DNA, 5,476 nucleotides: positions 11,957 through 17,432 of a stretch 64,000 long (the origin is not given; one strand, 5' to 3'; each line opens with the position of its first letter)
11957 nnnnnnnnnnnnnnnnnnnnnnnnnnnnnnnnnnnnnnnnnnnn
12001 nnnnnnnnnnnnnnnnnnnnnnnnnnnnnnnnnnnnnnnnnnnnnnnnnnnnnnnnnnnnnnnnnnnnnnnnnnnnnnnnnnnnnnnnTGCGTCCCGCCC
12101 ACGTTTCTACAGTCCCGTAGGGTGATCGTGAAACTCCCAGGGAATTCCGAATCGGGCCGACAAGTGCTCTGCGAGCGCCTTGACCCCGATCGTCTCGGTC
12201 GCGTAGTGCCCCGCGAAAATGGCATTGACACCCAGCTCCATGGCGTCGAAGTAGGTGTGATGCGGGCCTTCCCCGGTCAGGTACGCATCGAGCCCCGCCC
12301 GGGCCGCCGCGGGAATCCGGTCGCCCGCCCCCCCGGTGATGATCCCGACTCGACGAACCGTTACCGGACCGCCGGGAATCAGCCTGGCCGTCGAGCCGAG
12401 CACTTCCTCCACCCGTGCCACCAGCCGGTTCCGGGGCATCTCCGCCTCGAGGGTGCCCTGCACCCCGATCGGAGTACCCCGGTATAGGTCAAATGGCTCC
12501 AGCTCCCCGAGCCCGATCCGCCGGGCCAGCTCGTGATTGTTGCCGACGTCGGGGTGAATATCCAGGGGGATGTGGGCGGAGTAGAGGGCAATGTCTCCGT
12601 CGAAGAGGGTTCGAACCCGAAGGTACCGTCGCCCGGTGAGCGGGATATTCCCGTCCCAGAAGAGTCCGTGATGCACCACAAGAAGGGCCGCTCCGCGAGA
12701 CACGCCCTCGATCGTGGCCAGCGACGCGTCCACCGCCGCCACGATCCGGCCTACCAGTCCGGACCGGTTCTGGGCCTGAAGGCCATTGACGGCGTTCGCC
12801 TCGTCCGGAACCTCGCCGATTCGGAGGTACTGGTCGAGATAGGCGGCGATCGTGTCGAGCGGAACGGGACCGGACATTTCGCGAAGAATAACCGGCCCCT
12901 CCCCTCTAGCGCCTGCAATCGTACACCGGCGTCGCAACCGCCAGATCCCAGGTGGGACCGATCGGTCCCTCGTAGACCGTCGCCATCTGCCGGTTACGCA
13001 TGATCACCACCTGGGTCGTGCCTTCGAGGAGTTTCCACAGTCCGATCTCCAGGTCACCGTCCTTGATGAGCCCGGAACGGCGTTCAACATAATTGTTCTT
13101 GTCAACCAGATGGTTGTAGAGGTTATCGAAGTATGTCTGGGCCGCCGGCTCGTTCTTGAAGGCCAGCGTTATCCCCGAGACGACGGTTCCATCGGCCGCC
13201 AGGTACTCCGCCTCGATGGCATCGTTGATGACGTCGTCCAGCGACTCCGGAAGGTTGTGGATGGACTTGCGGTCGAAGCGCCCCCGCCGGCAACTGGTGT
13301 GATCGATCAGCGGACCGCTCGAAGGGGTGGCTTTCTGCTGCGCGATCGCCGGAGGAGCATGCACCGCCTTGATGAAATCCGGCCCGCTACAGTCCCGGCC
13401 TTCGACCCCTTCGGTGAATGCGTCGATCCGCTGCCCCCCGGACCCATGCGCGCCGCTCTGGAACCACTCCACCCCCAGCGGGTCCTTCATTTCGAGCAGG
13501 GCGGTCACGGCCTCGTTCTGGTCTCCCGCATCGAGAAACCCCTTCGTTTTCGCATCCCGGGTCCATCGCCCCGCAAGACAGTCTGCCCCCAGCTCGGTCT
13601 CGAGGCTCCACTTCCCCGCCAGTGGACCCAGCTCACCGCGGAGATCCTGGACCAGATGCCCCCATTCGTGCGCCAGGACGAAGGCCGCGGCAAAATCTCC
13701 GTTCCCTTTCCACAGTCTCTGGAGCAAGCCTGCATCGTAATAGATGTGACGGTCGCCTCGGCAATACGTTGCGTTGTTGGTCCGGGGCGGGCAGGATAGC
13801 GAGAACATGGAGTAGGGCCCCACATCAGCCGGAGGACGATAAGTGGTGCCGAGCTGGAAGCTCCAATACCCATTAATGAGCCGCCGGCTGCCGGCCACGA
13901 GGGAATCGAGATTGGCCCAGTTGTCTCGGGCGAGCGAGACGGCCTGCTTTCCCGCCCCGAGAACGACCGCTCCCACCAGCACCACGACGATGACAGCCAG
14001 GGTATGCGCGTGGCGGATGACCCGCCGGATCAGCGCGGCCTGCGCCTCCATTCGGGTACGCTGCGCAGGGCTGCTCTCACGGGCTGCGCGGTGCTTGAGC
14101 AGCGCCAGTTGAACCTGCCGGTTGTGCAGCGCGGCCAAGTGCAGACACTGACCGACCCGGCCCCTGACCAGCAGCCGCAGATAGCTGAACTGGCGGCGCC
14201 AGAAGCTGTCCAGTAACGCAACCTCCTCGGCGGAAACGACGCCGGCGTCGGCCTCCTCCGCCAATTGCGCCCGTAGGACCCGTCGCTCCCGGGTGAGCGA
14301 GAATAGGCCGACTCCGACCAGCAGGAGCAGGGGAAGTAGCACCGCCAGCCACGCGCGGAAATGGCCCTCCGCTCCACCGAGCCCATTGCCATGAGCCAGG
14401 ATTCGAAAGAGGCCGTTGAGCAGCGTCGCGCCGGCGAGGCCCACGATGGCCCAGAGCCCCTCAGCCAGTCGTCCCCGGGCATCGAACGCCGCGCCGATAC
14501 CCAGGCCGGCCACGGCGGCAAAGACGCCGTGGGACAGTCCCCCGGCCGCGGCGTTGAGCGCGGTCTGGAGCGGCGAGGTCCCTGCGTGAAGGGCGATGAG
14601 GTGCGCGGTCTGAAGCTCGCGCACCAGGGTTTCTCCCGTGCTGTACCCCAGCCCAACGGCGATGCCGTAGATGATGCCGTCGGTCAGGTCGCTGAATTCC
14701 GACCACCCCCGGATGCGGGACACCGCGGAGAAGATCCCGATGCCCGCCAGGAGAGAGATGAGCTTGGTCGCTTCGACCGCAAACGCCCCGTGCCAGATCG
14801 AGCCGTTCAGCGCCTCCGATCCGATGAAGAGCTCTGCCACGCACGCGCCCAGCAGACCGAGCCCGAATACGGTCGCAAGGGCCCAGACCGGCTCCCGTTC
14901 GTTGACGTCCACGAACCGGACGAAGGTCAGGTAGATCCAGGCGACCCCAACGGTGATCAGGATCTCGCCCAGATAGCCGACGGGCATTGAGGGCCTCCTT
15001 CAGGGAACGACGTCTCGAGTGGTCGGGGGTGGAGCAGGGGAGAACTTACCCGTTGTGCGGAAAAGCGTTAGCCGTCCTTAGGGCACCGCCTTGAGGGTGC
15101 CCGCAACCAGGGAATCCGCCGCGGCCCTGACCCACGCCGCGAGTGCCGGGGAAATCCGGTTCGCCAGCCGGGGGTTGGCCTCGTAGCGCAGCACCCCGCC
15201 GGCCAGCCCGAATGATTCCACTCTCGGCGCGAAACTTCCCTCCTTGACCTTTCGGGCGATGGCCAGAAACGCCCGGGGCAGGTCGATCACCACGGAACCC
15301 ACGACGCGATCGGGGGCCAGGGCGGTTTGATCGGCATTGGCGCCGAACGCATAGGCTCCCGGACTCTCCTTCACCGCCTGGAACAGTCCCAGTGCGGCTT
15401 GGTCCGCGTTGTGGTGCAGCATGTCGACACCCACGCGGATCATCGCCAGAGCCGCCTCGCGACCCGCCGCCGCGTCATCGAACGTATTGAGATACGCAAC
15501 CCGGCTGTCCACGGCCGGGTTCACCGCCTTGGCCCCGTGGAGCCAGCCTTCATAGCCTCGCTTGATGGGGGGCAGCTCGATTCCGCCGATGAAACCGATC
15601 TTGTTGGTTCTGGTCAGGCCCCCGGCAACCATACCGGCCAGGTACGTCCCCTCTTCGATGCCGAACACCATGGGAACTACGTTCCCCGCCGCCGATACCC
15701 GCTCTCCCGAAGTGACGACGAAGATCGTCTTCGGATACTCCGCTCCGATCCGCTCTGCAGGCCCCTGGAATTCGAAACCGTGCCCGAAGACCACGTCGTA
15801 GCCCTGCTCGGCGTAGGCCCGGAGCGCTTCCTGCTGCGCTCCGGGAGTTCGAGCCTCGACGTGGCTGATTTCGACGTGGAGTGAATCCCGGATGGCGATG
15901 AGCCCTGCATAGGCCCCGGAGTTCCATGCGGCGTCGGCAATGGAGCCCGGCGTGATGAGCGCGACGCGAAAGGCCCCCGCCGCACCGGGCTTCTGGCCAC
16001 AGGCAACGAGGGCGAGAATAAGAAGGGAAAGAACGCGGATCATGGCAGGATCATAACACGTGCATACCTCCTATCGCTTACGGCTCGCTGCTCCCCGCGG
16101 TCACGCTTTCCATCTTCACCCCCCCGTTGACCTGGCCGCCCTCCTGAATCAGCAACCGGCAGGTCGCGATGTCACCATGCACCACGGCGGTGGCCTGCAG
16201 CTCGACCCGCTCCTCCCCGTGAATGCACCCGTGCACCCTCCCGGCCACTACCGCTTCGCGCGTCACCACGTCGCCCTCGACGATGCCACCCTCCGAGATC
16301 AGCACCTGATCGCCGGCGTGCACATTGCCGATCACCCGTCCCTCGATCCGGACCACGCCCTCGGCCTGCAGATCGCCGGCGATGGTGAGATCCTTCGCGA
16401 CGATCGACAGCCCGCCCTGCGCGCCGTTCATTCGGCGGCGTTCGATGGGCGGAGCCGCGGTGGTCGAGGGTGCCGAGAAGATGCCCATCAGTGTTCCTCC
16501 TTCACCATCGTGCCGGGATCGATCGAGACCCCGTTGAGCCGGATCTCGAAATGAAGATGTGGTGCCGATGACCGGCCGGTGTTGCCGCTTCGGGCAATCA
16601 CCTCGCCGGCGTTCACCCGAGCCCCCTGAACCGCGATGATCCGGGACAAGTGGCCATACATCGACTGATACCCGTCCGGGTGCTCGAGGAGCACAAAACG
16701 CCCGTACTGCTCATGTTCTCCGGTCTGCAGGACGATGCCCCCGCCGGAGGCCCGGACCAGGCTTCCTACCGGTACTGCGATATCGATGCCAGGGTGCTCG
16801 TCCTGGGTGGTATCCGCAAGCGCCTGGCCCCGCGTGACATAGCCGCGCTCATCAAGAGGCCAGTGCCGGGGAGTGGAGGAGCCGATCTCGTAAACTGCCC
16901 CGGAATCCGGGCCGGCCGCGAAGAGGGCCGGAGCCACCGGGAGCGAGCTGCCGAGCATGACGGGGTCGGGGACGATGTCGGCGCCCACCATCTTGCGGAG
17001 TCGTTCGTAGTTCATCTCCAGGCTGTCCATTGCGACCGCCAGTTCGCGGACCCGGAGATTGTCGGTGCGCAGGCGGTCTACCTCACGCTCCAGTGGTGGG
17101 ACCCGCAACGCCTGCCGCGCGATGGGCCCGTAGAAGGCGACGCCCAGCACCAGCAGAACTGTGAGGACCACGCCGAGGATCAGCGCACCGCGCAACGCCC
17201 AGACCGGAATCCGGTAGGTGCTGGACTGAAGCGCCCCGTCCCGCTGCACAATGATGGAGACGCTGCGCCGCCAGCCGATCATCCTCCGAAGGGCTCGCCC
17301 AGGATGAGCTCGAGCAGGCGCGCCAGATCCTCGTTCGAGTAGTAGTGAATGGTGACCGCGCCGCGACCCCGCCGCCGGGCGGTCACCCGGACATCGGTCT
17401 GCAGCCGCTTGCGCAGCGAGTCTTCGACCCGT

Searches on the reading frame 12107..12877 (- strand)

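Call 56: search_protein_families(library=pfam, max_evalue=0.00001, proteins=[window:12107-12877:-])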
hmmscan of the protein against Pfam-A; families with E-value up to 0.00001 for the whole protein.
window:12107-12877:- (256 aa): 1 family
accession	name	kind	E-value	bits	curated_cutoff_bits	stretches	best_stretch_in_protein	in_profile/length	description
PF01784.24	DUF34_NIF3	-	1.1e-55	189.5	23.4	1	8-249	4-249/256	Duf34/NIF3 (NGG1p interacting factor 3)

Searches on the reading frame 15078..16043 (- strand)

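Call 56: search_protein_families(library=pfam, max_evalue=0.00001, proteins=[window:15078-16043:-])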
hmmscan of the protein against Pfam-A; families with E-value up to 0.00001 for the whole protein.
window:15078-16043:- (321 aa): 1 family
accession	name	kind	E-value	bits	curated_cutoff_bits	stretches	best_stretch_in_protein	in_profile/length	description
PF02608.20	Bmp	-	1e-53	182.7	24.1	1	26-285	3-266/301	ABC transporter substrate-binding protein PnrA-like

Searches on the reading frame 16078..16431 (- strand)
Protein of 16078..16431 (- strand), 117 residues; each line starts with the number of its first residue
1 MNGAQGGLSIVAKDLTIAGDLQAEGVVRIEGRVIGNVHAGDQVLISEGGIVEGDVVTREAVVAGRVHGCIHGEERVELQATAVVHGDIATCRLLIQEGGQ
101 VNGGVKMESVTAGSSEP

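Call 56: search_protein_families(library=pfam, max_evalue=0.00001, proteins=[window:16078-16431:-])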
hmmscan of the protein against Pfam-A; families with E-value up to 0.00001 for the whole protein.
window:16078-16431:- (117 aa): 1 family
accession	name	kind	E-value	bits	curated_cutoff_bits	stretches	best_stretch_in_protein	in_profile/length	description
PF04519.19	Bactofilin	-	5.3e-24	84.7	27.9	1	9-105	1-97/98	Polymer-forming cytoskeletal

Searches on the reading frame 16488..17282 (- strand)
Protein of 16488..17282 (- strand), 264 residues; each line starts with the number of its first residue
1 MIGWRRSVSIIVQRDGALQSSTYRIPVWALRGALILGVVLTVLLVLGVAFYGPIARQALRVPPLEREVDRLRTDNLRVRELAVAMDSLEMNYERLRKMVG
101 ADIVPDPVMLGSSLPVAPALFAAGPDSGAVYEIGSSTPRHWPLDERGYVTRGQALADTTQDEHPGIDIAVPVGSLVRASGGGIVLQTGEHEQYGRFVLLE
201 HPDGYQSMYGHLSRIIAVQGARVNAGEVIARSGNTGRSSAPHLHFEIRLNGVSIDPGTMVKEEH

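Call 56: search_protein_families(library=pfam, max_evalue=0.00001, proteins=[window:16488-17282:-])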
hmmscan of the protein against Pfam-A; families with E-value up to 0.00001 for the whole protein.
window:16488-17282:- (264 aa): 1 family
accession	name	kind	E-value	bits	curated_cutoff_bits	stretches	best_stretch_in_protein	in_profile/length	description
PF01551.29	Peptidase_M23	-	1.8e-30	105.4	28.7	1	162-256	2-96/96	Peptidase family M23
